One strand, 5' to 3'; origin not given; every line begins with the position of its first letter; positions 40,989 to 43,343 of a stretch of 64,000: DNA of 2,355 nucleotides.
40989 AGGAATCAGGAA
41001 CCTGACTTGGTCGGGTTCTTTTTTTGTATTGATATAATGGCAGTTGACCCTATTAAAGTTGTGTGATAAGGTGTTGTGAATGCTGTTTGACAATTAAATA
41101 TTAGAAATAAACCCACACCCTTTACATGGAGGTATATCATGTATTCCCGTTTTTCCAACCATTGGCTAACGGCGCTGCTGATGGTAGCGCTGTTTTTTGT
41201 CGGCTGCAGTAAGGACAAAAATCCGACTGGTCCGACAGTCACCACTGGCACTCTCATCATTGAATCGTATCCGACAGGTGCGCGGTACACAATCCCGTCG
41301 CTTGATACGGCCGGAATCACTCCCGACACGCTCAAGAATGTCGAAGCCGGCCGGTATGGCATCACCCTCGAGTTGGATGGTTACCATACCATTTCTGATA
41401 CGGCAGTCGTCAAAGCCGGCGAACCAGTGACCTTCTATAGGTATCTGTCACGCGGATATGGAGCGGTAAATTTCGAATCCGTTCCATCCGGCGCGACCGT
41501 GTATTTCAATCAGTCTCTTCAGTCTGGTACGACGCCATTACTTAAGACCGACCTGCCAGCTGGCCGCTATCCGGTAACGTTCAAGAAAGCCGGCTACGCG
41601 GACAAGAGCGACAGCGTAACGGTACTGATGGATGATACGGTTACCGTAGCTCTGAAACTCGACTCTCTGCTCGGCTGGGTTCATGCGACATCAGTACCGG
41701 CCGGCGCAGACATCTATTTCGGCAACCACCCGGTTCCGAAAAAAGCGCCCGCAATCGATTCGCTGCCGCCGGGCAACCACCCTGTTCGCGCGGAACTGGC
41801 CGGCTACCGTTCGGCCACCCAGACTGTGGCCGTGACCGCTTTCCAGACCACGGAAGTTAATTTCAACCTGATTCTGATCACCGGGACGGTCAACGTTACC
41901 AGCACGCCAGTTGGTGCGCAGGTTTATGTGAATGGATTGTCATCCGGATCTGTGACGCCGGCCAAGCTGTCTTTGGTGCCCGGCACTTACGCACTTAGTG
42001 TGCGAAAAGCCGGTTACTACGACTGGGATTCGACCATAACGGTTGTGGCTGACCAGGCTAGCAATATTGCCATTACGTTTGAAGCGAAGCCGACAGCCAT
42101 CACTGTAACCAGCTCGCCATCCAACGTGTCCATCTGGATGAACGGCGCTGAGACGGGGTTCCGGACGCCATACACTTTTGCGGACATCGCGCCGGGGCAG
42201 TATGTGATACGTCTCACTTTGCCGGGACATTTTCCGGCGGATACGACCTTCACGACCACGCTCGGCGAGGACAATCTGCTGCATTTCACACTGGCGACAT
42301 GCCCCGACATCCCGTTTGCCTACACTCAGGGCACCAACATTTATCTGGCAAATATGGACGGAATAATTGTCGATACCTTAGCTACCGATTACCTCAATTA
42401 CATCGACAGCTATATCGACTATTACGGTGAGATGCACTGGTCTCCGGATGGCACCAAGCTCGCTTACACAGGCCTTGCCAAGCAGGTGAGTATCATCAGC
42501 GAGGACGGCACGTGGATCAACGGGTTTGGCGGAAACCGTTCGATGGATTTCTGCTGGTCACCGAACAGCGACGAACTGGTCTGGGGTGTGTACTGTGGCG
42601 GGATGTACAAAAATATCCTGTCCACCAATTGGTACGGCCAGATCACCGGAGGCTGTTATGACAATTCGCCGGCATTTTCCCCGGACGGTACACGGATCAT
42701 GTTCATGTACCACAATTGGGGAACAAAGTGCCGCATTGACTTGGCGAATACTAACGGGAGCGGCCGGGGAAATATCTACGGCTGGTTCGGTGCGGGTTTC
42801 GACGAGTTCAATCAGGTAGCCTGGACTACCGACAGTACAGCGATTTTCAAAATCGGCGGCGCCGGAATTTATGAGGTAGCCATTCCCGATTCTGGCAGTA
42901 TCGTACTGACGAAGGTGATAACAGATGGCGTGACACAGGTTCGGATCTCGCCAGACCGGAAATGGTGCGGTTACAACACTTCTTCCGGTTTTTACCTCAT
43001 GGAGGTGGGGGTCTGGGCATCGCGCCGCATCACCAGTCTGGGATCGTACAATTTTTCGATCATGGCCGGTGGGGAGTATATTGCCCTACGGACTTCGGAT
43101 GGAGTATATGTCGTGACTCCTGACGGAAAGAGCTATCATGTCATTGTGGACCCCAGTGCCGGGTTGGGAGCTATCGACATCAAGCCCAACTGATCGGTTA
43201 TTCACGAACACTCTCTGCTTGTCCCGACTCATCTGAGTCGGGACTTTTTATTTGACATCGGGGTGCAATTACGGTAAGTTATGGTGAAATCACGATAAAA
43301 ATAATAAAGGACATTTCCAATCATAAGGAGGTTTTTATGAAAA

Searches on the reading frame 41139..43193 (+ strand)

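Call 79: search_protein_families(library=pfam, proteins=[window:41139-43193:+], max_evalue=0.00001)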
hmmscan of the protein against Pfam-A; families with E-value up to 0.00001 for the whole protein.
window:41139-43193:+ (684 aa): 5 families
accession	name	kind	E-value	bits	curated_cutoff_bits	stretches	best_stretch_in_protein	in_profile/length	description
PF08308.17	PEGA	-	1.3e-61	204.9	20.8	5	249-316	2-69/71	PEGA domain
PF13620.12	CarboxypepD_reg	-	1.2e-19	70.8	32.3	0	206-244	42-81/82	Carboxypeptidase regulatory-like domain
PF13715.12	CarbopepD_reg_2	-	8.2e-11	42.2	32.2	0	247-317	1-79/88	CarboxypepD_reg-like domain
PF07676.18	PD40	-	2.3e-06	27.8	20.9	0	505-522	9-25/38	WD40-like Beta Propeller Repeat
PF20608.4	Phage_tube_C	-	2.9e-06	28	24.1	0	137-162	53-78/82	Phage tail tube protein C-terminal domain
